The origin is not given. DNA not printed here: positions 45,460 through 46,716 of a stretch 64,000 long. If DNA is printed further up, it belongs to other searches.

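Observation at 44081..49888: Radical SAM / BtrH-like / methyltransferase-like / ABC exporter / ACP operon of unknown product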

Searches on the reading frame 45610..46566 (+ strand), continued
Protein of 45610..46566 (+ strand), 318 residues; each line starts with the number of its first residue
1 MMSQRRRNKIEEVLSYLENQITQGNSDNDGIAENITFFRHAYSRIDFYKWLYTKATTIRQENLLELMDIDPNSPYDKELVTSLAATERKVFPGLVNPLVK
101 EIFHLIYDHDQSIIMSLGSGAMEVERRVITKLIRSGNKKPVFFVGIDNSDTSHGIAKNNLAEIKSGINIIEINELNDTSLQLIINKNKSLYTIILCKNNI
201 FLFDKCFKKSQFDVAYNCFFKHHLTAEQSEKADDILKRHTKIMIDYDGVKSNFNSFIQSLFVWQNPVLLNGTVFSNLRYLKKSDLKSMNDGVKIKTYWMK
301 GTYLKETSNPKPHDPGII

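Call 89: search_protein_representatives(alignment_id=A1)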
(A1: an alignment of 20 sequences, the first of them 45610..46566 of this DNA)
Query: 20 sequences, 310 profile positions. Proteins with E-value up to 0.001 (for the whole library): 206; up to 1e-10: 162; up to 1e-30: 130. The best 150 are listed.
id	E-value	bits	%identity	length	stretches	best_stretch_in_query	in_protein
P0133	1.2e-128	445.0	-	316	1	1-308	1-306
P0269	8.0e-108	376.6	-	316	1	3-304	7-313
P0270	7.0e-102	357.1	-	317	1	3-307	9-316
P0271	2.4e-101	355.4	-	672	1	3-305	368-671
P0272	1.8e-100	352.5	-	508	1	3-307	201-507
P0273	3.6e-99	348.2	-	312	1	2-306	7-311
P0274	6.4e-98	344.1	-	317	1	4-308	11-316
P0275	1.1e-95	336.8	-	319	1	3-308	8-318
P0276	8.7e-95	333.8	-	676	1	3-308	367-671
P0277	1.6e-94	333.0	-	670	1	3-306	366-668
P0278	1.8e-94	332.8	-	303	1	1-306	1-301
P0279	2.0e-94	332.6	-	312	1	3-308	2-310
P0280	2.6e-94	332.2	-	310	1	2-306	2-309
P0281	2.6e-93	329.0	-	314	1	3-308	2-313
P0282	3.4e-93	328.6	-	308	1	1-308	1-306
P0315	1.6e-79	283.7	-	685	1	3-305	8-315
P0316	3.0e-79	282.8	-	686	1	5-308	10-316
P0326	2.3e-75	270.0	-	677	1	2-308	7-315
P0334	4.6e-73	262.5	-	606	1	3-307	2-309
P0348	7.7e-67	242.0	-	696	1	3-299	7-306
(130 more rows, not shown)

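Call 91: search_protein_families(library=pfam, proteins=[P0315, P0316, P0326, P0348, P0334, P0271, P0272, P0276], max_evalue=0.001)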
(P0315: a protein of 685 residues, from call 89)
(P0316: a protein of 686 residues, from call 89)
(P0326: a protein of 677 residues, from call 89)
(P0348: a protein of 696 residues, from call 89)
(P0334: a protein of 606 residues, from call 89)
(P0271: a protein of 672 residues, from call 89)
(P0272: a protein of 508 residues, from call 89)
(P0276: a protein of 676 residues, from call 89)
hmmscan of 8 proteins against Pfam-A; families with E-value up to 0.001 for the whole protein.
P0315 (685 aa): 4 families
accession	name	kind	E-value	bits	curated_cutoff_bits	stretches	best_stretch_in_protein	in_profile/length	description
PF00881.29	Nitroreductase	-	6e-09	36.7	23.5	1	331-358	17-44/167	Nitroreductase family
PF14512.11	TM1586_NiRdase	-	1.7e-05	25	27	1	327-366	149-193/215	Putative TM nitroreductase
PF13847.12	Methyltransf_31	-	7.1e-05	23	27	0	126-176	9-54/145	Methyltransferase domain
PF13649.12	Methyltransf_25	-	0.00015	22.8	27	0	182-244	28-89/97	Methyltransferase domain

P0316 (686 aa): 2 families
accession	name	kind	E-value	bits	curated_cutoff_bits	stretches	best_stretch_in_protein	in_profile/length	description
PF00881.29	Nitroreductase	-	5e-07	30.5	23.5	0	542-666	58-166/167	Nitroreductase family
PF14512.11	TM1586_NiRdase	-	0.0001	22.4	27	0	330-380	156-192/215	Putative TM nitroreductase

P0326 (677 aa): 2 families
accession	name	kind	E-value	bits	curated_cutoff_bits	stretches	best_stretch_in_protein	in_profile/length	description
PF00881.29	Nitroreductase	-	6.5e-05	23.6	23.5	0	328-354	18-44/167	Nitroreductase family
PF14512.11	TM1586_NiRdase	-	8.6e-05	22.7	27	1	326-365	156-192/215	Putative TM nitroreductase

P0348 (696 aa): 1 family
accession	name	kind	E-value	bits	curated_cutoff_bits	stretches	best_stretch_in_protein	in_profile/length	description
PF00881.29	Nitroreductase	-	0.00084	20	23.5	0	318-351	16-50/167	Nitroreductase family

P0334 (606 aa): 4 families
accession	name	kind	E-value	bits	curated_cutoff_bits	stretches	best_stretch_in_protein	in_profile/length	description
PF12697.13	Abhydrolase_6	-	1e-25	92.1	26.3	1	353-596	1-215/217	Alpha/beta hydrolase family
PF00561.26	Abhydrolase_1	-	2.5e-21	76.9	25.8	1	351-591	1-244/245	alpha/beta hydrolase fold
PF12146.15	Hydrolase_4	-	2.8e-09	37.1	27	1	354-559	8-204/239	Serine aminopeptidase, S33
PF07819.20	PGAP1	-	0.00075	19.7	24.3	0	349-437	3-110/233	PGAP1-like alpha/beta domain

P0271 (672 aa): 2 families
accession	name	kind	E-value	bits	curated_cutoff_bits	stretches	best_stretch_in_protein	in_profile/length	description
PF00881.29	Nitroreductase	-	9.7e-11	42.6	23.5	0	112-334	3-166/167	Nitroreductase family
PF14512.11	TM1586_NiRdase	-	0.0002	21.5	27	0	5-39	158-193/215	Putative TM nitroreductase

P0272 (508 aa): 2 families
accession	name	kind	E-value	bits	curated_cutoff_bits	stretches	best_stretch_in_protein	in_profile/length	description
PF08241.18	Methyltransf_11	-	0.00036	21.5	21.2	0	340-440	19-89/95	Methyltransferase domain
PF08242.18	Methyltransf_12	-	0.00075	20.6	30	0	317-442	4-96/98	Methyltransferase domain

P0276 (676 aa): 1 family
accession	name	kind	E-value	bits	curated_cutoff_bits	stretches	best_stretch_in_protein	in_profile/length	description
PF00881.29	Nitroreductase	-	6.3e-11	43.2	23.5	1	248-338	102-167/167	Nitroreductase family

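Call 92: search_protein_families(library=ncbifam, proteins=[L041:3284-4813:+, L041:4847-6043:+, L041:6058-6714:+, L041:6805-7932:+, L041:7998-8909:+, L054:4190-5683:+, L054:5709-6926:+], max_evalue=0.001)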
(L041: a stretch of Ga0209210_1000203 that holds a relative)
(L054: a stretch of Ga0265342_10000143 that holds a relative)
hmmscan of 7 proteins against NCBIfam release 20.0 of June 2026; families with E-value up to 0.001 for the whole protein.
L041:3284-4813:+ (509 aa): 4 families
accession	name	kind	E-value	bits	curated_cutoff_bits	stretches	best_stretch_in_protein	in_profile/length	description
NF041878.1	paak_haloarch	equivalog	1.3e-13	50.4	700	1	36-266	22-236/427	phenylacetate--CoA ligase PaaK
TIGR02155.1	PA_CoA_ligase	equivalog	6.8e-13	47.9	646.3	1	40-267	21-232/422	phenylacetate--CoA ligase PaaK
TIGR03335.1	F390_ftsA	equivalog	2.4e-09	36.4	458.7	1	40-273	27-246/445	coenzyme F390 synthetase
NF053551.1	FlxY_rubin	equivalog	3.1e-05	22.9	520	1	39-117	21-96/424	flexirubin biosynthesis putative acyl-CoA ligase FlxY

L041:4847-6043:+ (398 aa): 18 families
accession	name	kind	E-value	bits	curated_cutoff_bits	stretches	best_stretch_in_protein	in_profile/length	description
NF005901.0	PRK07877.1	equivalog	2.5e-97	326.9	476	1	19-376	8-343/722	Rv1355c family protein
NF006077.0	PRK08223.1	equivalog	6.3e-21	74.6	266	1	122-262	12-155/296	hypothetical protein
NF011424.0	PRK14851.1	subfamily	6.5e-21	74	1170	1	113-260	18-168/679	hypothetical protein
NF006395.0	PRK08644.1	equivalog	3.1e-20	72.7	159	1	130-258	25-152/215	sulfur carrier protein ThiS adenylyltransferase ThiF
TIGR02354.1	thiF_fam2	equivalog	1.1e-18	67.9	152.2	1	122-250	9-133/200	thiamine biosynthesis protein ThiF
TIGR02356.1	adenyl_thiF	equivalog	1.6e-17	63.6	275.25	1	128-259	11-143/203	thiazole biosynthesis adenylyltransferase ThiF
NF006444.0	PRK08762.1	equivalog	1.1e-16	60.5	449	1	130-259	139-269/387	molybdopterin-synthase adenylyltransferase MoeB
NF004281.0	PRK05690.1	subfamily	3e-16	59.4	266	1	128-269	22-164/250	molybdopterin-synthase adenylyltransferase MoeB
NF006204.0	PRK08328.1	equivalog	1.4e-14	54.3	339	1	118-263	7-154/231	hypothetical protein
NF004111.0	PRK05600.1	equivalog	1.4e-14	54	437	1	114-256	15-160/371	ThiF family adenylyltransferase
TIGR02355.1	moeB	equivalog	3.9e-13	49.3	376.55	1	134-281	20-166/240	molybdopterin-synthase adenylyltransferase MoeB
NF011696.0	PRK15116.1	equivalog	4.6e-13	49.5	304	1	139-263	34-157/268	tRNA cyclic N6-threonylcarbamoyladenosine(37) synthase TcdA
NF005646.0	PRK07411.1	equivalog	2.4e-12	46.7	633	1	140-246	41-147/390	molybdopterin-synthase adenylyltransferase MoeB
NF047750.1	SAMPActivE1UbaA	equivalog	1.1e-11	44.5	450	1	139-257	36-152/270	SAMP-activating enzyme E1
NF005902.0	PRK07878.1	equivalog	1.2e-11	44.2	647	1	138-248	42-153/392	adenylyltransferase/sulfurtransferase MoeZ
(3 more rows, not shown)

L041:6058-6714:+ (218 aa): 0 families

L041:6805-7932:+ (375 aa): 4 families
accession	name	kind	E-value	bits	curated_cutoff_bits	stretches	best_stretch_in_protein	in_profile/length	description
NF011424.0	PRK14851.1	subfamily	7.8e-63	212.5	1170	1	20-366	324-672/679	hypothetical protein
NF005901.0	PRK07877.1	equivalog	1.4e-58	198.8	476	1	19-365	372-713/722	Rv1355c family protein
NF047509.1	Rv3131_FMN_oxido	subfamily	1.4e-38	133.2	199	1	27-304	2-273/319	Acg family FMN-binding oxidoreductase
NF011425.0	PRK14852.1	equivalog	4.3e-19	67.9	1337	2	27-202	619-795/989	hypothetical protein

L041:7998-8909:+ (303 aa): 0 families

L054:4190-5683:+ (497 aa): 3 families
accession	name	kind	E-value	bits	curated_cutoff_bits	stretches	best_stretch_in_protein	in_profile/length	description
TIGR02155.1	PA_CoA_ligase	equivalog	9.8e-11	40.8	646.3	1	36-259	25-231/422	phenylacetate--CoA ligase PaaK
NF041878.1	paak_haloarch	equivalog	6.4e-10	38.2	700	1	30-247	24-229/427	phenylacetate--CoA ligase PaaK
NF053551.1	FlxY_rubin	equivalog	7.7e-05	21.6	520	1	41-225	31-202/424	flexirubin biosynthesis putative acyl-CoA ligase FlxY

L054:5709-6926:+ (405 aa): 17 families
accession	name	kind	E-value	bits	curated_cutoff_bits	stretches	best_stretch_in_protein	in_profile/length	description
NF005901.0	PRK07877.1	equivalog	2.1e-99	333.7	476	1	25-382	8-341/722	Rv1355c family protein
NF006077.0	PRK08223.1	equivalog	4.1e-23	81.8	266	1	128-268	12-155/296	hypothetical protein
NF011424.0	PRK14851.1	subfamily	9.5e-21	73.4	1170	1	118-267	17-169/679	hypothetical protein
NF006395.0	PRK08644.1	equivalog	1.2e-18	67.5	159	1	133-264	19-152/215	sulfur carrier protein ThiS adenylyltransferase ThiF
NF011696.0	PRK15116.1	equivalog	7.9e-17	61.8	304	1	144-281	33-170/268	tRNA cyclic N6-threonylcarbamoyladenosine(37) synthase TcdA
TIGR02356.1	adenyl_thiF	equivalog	1.9e-16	60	275.25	1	134-265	11-143/203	thiazole biosynthesis adenylyltransferase ThiF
NF006444.0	PRK08762.1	equivalog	3.5e-16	58.8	449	1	134-265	137-269/387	molybdopterin-synthase adenylyltransferase MoeB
TIGR02354.1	thiF_fam2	equivalog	7.7e-16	58.6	152.2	1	139-250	16-127/200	thiamine biosynthesis protein ThiF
NF004111.0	PRK05600.1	equivalog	1e-15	57.7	437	1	122-264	17-162/371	ThiF family adenylyltransferase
NF004281.0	PRK05690.1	subfamily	2.9e-14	52.9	266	1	134-272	22-161/250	molybdopterin-synthase adenylyltransferase MoeB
NF011425.0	PRK14852.1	equivalog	1.2e-13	49.8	1337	1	122-272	310-463/989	hypothetical protein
NF006204.0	PRK08328.1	equivalog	2.2e-12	47.1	339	1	126-269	9-154/231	hypothetical protein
NF005646.0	PRK07411.1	equivalog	1.2e-10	41.1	633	1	147-251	44-146/390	molybdopterin-synthase adenylyltransferase MoeB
NF047750.1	SAMPActivE1UbaA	equivalog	2.3e-10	40.3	450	1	137-263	25-152/270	SAMP-activating enzyme E1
NF005902.0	PRK07878.1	equivalog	5.3e-10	38.7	647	1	137-251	35-150/392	adenylyltransferase/sulfurtransferase MoeZ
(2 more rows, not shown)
